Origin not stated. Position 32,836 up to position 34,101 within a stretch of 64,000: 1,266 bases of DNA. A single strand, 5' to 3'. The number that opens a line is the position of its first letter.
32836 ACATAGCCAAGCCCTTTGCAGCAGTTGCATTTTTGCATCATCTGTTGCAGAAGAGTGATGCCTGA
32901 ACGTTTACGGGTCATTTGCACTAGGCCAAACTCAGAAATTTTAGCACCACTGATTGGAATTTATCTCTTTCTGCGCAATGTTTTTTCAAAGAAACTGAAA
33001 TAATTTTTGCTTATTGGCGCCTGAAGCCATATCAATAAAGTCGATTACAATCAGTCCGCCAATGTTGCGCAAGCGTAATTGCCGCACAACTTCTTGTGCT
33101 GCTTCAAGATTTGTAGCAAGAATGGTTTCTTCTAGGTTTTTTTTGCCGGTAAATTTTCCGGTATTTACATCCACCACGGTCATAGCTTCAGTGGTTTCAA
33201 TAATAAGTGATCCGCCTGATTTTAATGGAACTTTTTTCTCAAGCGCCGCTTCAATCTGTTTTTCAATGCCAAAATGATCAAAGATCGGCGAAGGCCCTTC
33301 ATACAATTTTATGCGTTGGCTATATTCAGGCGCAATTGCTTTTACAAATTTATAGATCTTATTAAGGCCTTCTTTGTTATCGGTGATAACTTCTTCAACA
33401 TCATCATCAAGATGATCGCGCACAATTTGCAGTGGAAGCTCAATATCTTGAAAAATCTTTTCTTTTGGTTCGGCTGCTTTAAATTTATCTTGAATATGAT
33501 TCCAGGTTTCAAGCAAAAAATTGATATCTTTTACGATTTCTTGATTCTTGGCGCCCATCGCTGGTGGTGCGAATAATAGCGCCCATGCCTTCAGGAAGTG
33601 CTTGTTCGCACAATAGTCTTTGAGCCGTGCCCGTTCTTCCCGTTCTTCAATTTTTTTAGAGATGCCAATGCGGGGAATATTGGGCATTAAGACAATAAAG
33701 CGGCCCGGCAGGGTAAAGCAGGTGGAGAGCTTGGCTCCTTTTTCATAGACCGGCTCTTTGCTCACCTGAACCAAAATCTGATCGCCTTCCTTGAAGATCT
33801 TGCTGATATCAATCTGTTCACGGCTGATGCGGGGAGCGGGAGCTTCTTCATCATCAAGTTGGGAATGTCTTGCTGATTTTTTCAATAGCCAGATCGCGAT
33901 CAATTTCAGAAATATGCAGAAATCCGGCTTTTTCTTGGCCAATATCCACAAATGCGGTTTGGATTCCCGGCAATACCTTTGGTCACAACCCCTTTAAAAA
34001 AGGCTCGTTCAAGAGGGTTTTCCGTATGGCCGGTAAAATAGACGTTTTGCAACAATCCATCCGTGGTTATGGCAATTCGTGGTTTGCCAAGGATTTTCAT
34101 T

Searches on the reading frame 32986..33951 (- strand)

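Call 82: search_protein_families(library=pfam, proteins=[window:32986-33951:-], max_evalue=0.01)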
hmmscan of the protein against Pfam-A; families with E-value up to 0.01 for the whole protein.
window:32986-33951:- (321 aa): 1 family
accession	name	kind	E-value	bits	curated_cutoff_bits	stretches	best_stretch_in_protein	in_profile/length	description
PF10150.14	RNase_E_G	-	4.4e-83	279.3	25.5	1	80-320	1-240/270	Ribonuclease E/G family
